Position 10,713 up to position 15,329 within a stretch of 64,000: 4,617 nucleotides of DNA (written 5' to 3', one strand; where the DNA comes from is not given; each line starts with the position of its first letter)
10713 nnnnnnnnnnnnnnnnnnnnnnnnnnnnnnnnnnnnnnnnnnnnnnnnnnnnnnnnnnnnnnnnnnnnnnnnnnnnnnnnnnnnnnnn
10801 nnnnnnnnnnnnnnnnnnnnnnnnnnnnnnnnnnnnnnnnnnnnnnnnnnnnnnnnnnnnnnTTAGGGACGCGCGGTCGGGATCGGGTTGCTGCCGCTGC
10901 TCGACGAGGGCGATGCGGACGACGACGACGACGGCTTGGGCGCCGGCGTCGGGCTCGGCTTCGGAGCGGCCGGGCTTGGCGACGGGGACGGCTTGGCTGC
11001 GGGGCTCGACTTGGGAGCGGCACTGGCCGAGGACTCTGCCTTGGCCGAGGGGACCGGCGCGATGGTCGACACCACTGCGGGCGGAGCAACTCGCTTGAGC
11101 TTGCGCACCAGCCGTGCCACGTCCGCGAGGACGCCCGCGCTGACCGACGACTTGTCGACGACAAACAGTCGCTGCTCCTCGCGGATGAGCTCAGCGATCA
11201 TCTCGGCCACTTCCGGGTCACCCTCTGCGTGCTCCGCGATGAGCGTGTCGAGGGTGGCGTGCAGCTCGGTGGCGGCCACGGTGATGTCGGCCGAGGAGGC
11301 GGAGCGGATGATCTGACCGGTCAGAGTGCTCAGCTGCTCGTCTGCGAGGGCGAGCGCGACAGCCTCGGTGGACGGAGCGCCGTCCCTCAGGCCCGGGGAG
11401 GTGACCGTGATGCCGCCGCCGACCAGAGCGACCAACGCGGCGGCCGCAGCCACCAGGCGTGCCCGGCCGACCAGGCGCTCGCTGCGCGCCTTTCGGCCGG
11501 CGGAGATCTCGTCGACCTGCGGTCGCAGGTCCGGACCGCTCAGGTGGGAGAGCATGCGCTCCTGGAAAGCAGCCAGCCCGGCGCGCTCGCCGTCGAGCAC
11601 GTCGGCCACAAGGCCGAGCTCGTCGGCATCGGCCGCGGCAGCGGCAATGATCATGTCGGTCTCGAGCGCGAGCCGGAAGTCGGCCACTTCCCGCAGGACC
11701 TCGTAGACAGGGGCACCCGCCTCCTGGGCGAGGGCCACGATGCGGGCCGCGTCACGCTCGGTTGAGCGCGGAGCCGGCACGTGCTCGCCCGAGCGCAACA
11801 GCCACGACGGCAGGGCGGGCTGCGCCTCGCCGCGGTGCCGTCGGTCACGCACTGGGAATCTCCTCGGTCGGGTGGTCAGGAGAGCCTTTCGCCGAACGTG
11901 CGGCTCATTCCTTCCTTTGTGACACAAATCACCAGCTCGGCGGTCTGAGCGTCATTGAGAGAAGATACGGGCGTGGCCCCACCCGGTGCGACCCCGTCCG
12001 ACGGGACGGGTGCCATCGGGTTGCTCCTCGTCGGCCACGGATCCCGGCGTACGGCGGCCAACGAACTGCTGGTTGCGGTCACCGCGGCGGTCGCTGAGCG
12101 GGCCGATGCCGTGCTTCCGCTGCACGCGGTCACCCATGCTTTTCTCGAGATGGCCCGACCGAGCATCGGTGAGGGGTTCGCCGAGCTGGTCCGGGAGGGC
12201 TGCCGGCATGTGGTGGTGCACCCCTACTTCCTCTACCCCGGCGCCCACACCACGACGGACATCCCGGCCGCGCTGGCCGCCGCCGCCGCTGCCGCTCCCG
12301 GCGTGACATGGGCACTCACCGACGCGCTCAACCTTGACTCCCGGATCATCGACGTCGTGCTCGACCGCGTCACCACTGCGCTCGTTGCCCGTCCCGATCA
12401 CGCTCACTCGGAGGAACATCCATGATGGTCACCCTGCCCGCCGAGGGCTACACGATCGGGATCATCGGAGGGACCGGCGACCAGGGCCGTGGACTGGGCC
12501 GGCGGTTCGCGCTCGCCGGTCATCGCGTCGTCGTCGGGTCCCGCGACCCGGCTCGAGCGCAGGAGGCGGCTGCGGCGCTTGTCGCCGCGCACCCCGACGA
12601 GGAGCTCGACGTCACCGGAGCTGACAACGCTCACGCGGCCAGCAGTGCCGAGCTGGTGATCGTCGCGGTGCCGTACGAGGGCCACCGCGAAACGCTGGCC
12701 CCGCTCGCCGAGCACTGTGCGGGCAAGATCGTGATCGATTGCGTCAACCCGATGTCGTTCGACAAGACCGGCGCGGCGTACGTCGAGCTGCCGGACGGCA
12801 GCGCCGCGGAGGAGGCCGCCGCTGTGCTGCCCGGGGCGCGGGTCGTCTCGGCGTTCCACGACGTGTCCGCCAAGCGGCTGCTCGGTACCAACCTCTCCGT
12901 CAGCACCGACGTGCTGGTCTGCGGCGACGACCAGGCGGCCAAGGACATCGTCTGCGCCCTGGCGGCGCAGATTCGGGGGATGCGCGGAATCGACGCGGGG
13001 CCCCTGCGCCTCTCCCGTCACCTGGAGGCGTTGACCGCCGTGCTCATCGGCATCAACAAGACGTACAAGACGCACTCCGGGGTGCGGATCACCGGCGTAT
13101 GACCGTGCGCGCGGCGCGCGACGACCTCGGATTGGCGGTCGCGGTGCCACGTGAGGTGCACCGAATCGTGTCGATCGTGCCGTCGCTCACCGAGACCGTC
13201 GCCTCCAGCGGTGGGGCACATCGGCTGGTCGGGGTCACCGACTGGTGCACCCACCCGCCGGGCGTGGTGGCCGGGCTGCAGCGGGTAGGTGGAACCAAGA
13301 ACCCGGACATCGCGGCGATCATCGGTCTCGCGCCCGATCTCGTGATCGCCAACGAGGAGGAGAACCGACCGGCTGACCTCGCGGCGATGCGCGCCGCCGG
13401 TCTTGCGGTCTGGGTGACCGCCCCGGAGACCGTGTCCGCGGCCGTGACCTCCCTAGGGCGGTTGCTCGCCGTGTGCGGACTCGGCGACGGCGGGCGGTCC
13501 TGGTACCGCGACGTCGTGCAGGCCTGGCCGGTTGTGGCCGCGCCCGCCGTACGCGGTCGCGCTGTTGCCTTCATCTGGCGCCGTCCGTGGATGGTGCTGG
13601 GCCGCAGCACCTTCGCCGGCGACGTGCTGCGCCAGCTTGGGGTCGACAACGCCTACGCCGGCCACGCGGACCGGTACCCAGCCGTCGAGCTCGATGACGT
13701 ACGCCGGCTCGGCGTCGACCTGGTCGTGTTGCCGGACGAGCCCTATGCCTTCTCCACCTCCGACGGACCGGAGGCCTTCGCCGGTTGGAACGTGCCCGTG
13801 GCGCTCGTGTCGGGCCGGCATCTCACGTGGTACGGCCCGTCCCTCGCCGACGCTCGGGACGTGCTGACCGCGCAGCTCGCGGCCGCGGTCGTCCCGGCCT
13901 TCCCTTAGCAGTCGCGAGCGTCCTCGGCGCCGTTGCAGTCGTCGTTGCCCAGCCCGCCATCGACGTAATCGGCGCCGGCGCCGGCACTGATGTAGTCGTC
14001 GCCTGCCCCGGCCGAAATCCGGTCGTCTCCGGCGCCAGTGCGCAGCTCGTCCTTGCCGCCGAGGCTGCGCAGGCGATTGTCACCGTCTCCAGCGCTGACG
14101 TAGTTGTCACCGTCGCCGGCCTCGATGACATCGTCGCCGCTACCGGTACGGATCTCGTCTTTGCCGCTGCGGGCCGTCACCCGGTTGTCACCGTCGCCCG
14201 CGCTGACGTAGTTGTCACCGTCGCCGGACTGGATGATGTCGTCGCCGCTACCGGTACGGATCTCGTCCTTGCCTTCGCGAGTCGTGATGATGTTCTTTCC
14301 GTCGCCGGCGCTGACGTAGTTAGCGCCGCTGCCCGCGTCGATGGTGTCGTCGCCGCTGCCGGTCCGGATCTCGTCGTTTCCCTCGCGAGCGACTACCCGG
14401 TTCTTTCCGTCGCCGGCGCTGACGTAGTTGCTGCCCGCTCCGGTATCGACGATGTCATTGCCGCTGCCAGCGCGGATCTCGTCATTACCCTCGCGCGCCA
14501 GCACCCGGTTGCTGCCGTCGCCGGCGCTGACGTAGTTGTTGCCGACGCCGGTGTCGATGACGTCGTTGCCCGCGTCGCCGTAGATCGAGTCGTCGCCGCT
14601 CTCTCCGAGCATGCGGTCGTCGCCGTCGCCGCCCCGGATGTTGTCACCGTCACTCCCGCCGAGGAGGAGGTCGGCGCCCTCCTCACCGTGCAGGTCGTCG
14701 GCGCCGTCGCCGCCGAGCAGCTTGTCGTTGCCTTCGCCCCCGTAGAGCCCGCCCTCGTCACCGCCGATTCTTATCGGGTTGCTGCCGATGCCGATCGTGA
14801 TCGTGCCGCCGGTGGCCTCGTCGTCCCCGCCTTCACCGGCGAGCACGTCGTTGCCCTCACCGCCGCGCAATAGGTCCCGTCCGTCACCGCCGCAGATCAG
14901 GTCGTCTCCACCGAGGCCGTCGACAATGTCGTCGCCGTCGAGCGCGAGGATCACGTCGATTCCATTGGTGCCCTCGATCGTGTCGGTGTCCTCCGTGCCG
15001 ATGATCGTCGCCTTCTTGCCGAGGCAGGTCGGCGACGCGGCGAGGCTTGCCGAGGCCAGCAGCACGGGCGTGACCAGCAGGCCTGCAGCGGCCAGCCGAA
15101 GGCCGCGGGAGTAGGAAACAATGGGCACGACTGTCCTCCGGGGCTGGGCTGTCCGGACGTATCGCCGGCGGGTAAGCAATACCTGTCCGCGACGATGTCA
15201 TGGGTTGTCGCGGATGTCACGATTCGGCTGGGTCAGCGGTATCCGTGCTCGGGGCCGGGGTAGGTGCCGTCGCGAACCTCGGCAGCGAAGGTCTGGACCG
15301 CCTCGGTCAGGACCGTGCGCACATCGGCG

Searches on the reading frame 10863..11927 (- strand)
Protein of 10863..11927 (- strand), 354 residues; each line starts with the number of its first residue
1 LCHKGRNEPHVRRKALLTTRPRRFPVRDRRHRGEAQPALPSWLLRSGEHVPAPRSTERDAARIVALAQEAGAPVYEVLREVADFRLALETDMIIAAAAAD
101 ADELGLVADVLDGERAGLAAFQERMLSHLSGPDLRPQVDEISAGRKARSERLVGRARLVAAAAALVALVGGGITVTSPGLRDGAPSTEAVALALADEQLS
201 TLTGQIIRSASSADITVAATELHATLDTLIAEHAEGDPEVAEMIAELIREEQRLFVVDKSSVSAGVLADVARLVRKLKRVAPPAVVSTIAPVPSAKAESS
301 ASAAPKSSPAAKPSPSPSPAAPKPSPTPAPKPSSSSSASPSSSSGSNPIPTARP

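Call 16: search_protein_families(library=pfam, proteins=[window:10863-11927:-], max_evalue=0.001)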
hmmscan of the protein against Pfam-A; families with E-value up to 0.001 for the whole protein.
window:10863-11927:- (354 aa): 1 family
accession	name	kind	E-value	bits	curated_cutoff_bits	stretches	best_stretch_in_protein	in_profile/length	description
PF10550.14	Toxin_36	-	0.00066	20.8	25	0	236-252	1-16/17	Conantokin toxin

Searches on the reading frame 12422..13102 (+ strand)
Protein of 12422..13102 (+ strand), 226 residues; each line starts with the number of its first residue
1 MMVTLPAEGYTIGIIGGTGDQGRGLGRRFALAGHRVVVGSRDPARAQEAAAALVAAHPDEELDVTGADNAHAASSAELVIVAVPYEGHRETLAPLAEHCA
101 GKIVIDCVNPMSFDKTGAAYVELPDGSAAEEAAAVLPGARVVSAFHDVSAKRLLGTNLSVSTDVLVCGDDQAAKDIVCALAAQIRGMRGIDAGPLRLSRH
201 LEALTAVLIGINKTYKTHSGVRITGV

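Call 16: search_protein_families(library=pfam, proteins=[window:12422-13102:+], max_evalue=0.001)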
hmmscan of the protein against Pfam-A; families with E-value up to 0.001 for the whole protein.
window:12422-13102:+ (226 aa): 3 families
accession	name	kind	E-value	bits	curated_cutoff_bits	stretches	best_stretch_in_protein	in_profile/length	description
PF03807.23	F420_oxidored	-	1.1e-19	71.3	21.6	1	11-110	1-94/94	NADP oxidoreductase coenzyme F420-dependent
PF03446.21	NAD_binding_2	-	7.1e-05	23.3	21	1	12-109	2-94/161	NAD binding domain of 6-phosphogluconate dehydrogenase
PF02558.23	ApbA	-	0.00082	19.5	22.2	0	15-115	3-107/150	Ketopantoate reductase PanE/ApbA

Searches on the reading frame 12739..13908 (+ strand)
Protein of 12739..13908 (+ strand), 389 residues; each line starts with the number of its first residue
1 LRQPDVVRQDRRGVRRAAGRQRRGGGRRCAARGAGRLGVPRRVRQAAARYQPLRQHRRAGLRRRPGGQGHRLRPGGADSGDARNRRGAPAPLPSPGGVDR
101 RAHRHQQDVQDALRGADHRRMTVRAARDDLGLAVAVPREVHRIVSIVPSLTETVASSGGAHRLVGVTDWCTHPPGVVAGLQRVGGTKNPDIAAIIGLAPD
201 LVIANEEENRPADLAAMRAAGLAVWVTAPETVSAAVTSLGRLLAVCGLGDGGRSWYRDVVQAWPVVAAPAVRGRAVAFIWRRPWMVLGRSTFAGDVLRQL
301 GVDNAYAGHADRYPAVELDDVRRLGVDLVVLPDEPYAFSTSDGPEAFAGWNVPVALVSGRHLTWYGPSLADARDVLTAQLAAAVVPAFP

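Call 17: search_protein_families(library=pfam, proteins=[window:12739-13908:+], max_evalue=0.001)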
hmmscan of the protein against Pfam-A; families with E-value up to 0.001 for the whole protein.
window:12739-13908:+ (389 aa): 1 family
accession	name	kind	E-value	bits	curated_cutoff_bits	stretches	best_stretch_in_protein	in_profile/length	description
PF01497.23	Peripla_BP_2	-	3.2e-09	37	27.5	1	143-313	1-179/235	Periplasmic binding protein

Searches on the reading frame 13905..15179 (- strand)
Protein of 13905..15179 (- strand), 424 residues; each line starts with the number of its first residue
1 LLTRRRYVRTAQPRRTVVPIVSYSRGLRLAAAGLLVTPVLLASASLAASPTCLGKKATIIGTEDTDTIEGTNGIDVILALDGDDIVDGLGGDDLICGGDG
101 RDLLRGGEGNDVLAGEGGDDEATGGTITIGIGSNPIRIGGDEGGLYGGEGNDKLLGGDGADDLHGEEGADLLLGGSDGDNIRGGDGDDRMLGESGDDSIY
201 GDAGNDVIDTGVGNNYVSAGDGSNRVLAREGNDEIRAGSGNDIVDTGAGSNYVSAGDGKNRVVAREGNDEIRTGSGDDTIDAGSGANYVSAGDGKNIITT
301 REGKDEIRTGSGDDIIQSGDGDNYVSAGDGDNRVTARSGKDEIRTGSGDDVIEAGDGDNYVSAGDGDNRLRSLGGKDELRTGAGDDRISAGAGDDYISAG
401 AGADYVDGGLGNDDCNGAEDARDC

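Call 16: search_protein_families(library=pfam, proteins=[window:13905-15179:-], max_evalue=0.001)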
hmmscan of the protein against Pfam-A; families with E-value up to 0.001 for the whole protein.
window:13905-15179:- (424 aa): 1 family
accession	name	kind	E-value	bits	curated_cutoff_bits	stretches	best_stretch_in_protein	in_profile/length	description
PF00353.25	HemolysinCabind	-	3.2e-59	196.8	23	14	382-413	3-34/36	RTX calcium-binding nonapeptide repeat (4 copies)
